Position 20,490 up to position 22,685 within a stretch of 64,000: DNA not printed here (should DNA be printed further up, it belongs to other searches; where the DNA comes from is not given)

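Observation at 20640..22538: Single polypeptide fusing an SDR-type NAD-epimerase/dehydratase to a Gfo/Idh/MocA oxidoreductase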

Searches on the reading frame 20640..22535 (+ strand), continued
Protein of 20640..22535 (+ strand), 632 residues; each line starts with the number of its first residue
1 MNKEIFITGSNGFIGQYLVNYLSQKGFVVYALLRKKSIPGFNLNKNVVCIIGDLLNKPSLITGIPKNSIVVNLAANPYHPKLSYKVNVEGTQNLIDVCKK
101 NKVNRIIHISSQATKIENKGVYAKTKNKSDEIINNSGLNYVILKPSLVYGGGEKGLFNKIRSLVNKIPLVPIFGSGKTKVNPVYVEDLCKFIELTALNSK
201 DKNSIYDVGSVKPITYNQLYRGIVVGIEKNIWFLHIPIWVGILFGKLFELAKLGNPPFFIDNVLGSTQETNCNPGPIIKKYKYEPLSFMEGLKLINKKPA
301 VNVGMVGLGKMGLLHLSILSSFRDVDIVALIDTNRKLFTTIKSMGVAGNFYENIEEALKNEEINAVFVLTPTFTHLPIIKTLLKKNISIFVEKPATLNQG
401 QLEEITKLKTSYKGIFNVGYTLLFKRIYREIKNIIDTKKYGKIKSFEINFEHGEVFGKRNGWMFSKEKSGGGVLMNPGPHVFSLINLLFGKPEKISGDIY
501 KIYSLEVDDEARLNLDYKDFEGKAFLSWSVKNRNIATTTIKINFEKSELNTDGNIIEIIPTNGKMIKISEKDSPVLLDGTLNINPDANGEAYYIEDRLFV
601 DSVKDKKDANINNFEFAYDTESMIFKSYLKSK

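Call 13: find_related_loci(query=A1, collection=genome_contigs, flank=10000)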
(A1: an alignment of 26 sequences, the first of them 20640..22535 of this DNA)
Query A1 (632 aa) in genome_contigs; peptide patterns used: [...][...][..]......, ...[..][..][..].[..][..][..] (x = any residue, [..] = any of these).
600 stretches matched a pattern (row limit reached: there are more); 71 encode a relative of the query (tblastn E <= 1e-3); 71 distinct loci.
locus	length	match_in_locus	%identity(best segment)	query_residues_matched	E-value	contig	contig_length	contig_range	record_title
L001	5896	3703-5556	53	1-628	0e+0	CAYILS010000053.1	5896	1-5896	MAG TPA_asm: uncultured Pseudomonadales bacterium isolate ERP119705_co23_57 genome assembly, contig: NODE_15071_length_5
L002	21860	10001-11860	49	5-632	0e+0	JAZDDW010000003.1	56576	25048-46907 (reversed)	MAG: bacterium isolate MEGAHIT-group-0.11 k141_17061008, whole genome shotgun sequence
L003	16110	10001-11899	38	2-631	2e-119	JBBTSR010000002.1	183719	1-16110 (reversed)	MAG: Patescibacteria group bacterium isolate H41-bin132_1 H41_bin132_1_000000000002, whole genome shotgun sequence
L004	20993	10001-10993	31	298-628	2e-39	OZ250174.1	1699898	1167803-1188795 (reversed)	MAG: Nitrosopumilus sp. isolate fad8832d-3016-4a21-8e71-f8789de11b2a genome assembly, chromosome: 1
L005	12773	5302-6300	26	296-624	1e-34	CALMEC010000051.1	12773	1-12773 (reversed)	MAG TPA_asm: uncultured actinobacterium isolate SRR2107171_bin.71_CONCOCT_v1.1_MAG genome assembly, contig: ERZ794917.17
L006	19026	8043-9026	29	301-624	2e-34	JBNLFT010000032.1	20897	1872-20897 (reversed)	MAG: Methylococcaceae bacterium isolate C1.bin.36.strict NODE_32_length_20897_cov_4.280884, whole genome shotgun sequenc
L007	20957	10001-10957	30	301-624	1e-33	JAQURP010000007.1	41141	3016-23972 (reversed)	MAG: Methanocellales archaeon isolate STD1_76 NODE_1853_length_41141_cov_18.685376_Sandtown_D1, whole genome shotgun seq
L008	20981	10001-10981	32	301-624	1e-33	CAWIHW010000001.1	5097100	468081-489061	MAG: uncultured Chitinophagaceae bacterium isolate MFD05502.bin.1.175 genome assembly, contig: contig_32740, whole genom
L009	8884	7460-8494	25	291-628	3e-33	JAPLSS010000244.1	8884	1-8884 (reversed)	MAG: Candidatus Sumerlaeota bacterium isolate LacPavin_0920_SED5_MAG_64_9 LacPavin_0920_SED5_scaffold_1641807, whole gen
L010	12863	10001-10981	30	301-624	2e-32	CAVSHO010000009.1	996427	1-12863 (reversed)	MAG: Ignavibacteriota bacterium isolate MFD01476.bin.2.68 genome assembly, contig: contig_32142, whole genome shotgun se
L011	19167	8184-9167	27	301-624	7e-32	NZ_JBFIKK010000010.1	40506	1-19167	MAG: Nocardioides sp. isolate Mix_sand12.2021.10.D.3 k141_521255_length_40506_cov_14.3872, whole genome shotgun sequence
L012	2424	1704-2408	31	301-532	1e-31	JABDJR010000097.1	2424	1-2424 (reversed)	MAG: Candidatus Eisenbacteria bacterium isolate SS_bin_28 k127_1184465, whole genome shotgun sequence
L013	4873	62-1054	27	298-624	3e-31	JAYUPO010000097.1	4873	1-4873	MAG: Burkholderiales bacterium isolate GL109_DN_concoct_84 GL109_DN_concoct_84_96, whole genome shotgun sequence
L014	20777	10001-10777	30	301-558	5e-31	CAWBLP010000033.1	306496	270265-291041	MAG: uncultured Alphaproteobacteria bacterium isolate MFD02416.bin.1.382 genome assembly, contig: contig_92188, whole ge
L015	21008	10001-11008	29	301-632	7e-31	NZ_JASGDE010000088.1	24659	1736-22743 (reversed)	MAG: Micropruina sp. isolate 1M007 JMF-2106-05-0001A.bin.7_87, whole genome shotgun sequence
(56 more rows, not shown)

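Call 14: find_encoding_contigs(protein=P0008, flank=8000, max_places=2)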
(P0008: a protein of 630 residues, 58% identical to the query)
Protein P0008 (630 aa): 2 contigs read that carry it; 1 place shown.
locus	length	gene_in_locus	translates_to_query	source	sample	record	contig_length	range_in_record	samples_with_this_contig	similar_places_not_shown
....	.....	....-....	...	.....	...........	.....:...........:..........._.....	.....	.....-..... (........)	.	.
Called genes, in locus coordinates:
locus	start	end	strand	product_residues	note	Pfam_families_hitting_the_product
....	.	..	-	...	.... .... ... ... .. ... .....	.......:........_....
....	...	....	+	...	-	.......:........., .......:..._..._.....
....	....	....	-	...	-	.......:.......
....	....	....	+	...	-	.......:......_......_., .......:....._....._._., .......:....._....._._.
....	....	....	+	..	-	-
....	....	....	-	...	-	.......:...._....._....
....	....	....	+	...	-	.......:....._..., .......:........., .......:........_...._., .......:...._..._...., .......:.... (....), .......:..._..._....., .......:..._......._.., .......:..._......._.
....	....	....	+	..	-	-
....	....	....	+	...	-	-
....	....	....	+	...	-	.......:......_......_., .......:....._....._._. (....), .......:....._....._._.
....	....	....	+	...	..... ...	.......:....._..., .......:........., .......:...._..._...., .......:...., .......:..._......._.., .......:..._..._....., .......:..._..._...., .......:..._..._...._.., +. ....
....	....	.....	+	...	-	-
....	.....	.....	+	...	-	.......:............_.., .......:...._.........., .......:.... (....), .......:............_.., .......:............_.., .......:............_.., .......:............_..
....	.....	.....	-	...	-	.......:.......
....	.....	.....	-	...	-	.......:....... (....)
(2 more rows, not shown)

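Call 15: find_encoding_contigs(protein=P0047, flank=8000, max_places=2)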
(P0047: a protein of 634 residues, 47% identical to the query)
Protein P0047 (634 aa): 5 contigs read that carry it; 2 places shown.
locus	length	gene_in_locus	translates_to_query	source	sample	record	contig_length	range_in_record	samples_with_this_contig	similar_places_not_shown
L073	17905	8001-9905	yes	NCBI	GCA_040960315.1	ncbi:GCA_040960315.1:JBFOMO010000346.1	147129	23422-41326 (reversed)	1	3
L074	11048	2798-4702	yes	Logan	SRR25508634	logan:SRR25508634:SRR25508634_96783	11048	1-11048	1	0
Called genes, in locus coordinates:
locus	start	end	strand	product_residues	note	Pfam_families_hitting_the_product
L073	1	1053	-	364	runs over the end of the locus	PF13439:Glyco_transf_4, PF13579:Glyco_trans_4_4 (weak), PF00534:Glycos_transf_1, PF13692:Glyco_trans_1_4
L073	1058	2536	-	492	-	-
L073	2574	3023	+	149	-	PF00293:NUDIX, PF14815:NUDIX_4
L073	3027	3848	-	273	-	-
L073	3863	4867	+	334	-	PF01370:Epimerase, PF02719:Polysacc_synt_2 (faint), PF04321:RmlD_sub_bind (weak), PF01073:3Beta_HSD, PF07993:NAD_binding_4 (faint), PF16363:GDP_Man_Dehyd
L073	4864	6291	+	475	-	-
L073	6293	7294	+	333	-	PF03706:LPG_synthase_TM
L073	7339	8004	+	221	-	PF00535:Glycos_transf_2, PF13641:Glyco_tranf_2_3 (weak)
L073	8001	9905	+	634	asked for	PF01073:3Beta_HSD, PF01370:Epimerase, PF04321:RmlD_sub_bind, PF07993:NAD_binding_4, PF13460:NAD_binding_10, PF16363:GDP_Man_Dehyd, PF01408:GFO_IDH_MocA, PF22725:GFO_IDH_MocA_C3, +2 more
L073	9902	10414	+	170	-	-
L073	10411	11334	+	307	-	PF01209:Ubie_methyltran, PF02353:CMAS (faint), PF07021:MetW (weak), PF13489:Methyltransf_23, PF08241:Methyltransf_11, PF08242:Methyltransf_12, PF13649:Methyltransf_25, PF13847:Methyltransf_31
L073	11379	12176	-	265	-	PF00106:adh_short, PF01370:Epimerase (weak), PF08659:KR, PF13561:adh_short_C2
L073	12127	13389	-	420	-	PF01041:DegT_DnrJ_EryC1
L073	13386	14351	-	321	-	PF00535:Glycos_transf_2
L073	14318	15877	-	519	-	PF09852:DUF2079 (weak)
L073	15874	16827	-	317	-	PF00106:adh_short (weak), PF01073:3Beta_HSD, PF01370:Epimerase, PF02719:Polysacc_synt_2, PF04321:RmlD_sub_bind, PF05368:NmrA (faint), PF16363:GDP_Man_Dehyd, PF07993:NAD_binding_4 (weak)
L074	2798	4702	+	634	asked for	PF01073:3Beta_HSD, PF01370:Epimerase, PF04321:RmlD_sub_bind, PF07993:NAD_binding_4, PF13460:NAD_binding_10, PF16363:GDP_Man_Dehyd, PF01408:GFO_IDH_MocA, PF22725:GFO_IDH_MocA_C3, +2 more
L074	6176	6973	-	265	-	PF00106:adh_short, PF01370:Epimerase (weak), PF08659:KR, PF13561:adh_short_C2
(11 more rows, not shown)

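Call 16: find_encoding_contigs(protein=P0097, flank=8000, max_places=2)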
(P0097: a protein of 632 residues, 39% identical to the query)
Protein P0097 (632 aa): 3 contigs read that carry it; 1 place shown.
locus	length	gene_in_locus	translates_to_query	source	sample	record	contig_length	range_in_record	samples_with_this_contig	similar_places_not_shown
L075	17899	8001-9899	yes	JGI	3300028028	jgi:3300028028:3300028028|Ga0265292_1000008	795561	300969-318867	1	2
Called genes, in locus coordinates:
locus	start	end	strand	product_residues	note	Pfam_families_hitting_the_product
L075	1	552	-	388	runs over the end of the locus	PF13439:Glyco_transf_4 (weak), PF20706:GT4-conflict, PF00534:Glycos_transf_1, PF13692:Glyco_trans_1_4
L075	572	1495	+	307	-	PF03706:LPG_synthase_TM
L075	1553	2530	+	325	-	PF01073:3Beta_HSD, PF01370:Epimerase, PF02719:Polysacc_synt_2, PF04321:RmlD_sub_bind, PF05368:NmrA, PF08659:KR (weak), PF13460:NAD_binding_10, PF16363:GDP_Man_Dehyd, +1 more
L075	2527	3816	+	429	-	PF01210:NAD_Gly3P_dh_N (weak), PF03721:UDPG_MGDP_dh_N, PF00984:UDPG_MGDP_dh, PF03720:UDPG_MGDP_dh_C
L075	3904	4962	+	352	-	PF01316:Arg_repressor (weak), PF02661:Fic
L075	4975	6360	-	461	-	-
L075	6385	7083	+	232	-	PF00535:Glycos_transf_2, PF10111:Glyco_tranf_2_2 (weak), PF13641:Glyco_tranf_2_3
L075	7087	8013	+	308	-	PF01209:Ubie_methyltran, PF02353:CMAS (weak), PF05175:MTS, PF13489:Methyltransf_23, PF13847:Methyltransf_31, PF08241:Methyltransf_11, PF08242:Methyltransf_12, PF13649:Methyltransf_25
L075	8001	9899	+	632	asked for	PF01073:3Beta_HSD, PF01370:Epimerase, PF05368:NmrA, PF13460:NAD_binding_10, PF16363:GDP_Man_Dehyd, PF01408:GFO_IDH_MocA, PF22725:GFO_IDH_MocA_C3, PF02894:GFO_IDH_MocA_C, +2 more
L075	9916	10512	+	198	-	-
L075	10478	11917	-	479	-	PF09852:DUF2079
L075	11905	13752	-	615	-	-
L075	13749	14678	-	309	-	PF13489:Methyltransf_23 (weak), PF05175:MTS (weak), PF13847:Methyltransf_31, PF08241:Methyltransf_11, PF08242:Methyltransf_12, PF13649:Methyltransf_25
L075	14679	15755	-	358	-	PF02350:Epimerase_2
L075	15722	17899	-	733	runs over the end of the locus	PF13692:Glyco_trans_1_4 (weak), PF00535:Glycos_transf_2, PF10111:Glyco_tranf_2_2, PF13641:Glyco_tranf_2_3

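Call 17: find_encoding_contigs(protein=P0117, flank=8000, max_places=2)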
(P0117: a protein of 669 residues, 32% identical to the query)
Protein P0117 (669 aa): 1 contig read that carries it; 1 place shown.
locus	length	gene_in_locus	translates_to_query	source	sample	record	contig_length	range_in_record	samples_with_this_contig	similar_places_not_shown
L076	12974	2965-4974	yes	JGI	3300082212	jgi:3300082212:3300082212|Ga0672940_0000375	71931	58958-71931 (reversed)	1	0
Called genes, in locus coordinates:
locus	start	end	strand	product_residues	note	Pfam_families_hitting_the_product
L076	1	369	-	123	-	?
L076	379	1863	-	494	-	PF01663:Phosphodiest, PF00884:Sulfatase (weak)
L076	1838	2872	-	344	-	PF01073:3Beta_HSD, PF01370:Epimerase, PF04321:RmlD_sub_bind, PF16363:GDP_Man_Dehyd, PF07993:NAD_binding_4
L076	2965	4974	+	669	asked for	PF01073:3Beta_HSD, PF01370:Epimerase, PF02719:Polysacc_synt_2, PF04321:RmlD_sub_bind, PF05368:NmrA, PF13460:NAD_binding_10, PF16363:GDP_Man_Dehyd, PF01408:GFO_IDH_MocA, +4 more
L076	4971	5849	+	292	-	-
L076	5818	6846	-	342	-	PF03706:LPG_synthase_TM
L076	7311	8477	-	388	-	PF02276:CytoC_RC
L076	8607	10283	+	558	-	PF13620:CarboxypepD_reg, PF13715:CarbopepD_reg_2, PF07494:Reg_prop (faint), PF08450:SGL (faint), PF24684:Vgb_lyase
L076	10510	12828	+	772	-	PF09586:YfhO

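Call 38: predict_structure(alignment_id=A2)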
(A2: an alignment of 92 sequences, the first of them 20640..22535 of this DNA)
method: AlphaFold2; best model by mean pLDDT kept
length: 632 residues; sequences in the alignment: 92
mean_pLDDT: 94.0   pTM: 0.73
mean pLDDT of the five models: 94.0, 93.6, 92.7, 92.2, 91.9
residues with pLDDT >= 90: 524; 70-90: 103; 50-70: 5; < 50: 0
segments of 3 or more residues with pLDDT < 50: none
pLDDT, mean of each block of 10 residues (from residue 1): 90 96 97 93 94 96 97 88 95 98 97 95 96 98 96 82 85 95 97 97 97 96 82 95 92 85 94 98 96 80 96 94 93 91 86 97 97 97 98 97 95 96 96 97 98 88 91 96 98 98 93 98 97 93 98 96 94 88 83 97 92 97 97 93
secondary structure, 60 per line:
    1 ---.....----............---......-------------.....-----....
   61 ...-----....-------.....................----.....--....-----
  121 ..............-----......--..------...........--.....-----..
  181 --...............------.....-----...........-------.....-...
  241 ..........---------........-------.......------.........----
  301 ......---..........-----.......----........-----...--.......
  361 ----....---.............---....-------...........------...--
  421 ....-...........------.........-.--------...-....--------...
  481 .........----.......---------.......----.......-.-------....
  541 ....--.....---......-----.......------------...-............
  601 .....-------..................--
elements in order: E4-8 H13-24 E28-33 E47-51 H57-63 E69-72 H80-100 E105-109 H112-115 H121-134 E140-145 H156-166 E169-173 H185-197 E204-208 H216-224 E232-236 H238-250 H260-267 H275-281 H288-296 E301-306 H310-319 E325-331 H336-343 E349-351 H354-360 E365-368 H372-384 E388-391 H399-409 E416-418 H421-424 H426-436 E443-451 H466-469 H478-489 E494-500 E510-516 E521-527 E537-544 E547-551 E555-560 E566-569 H589-605 H614-630
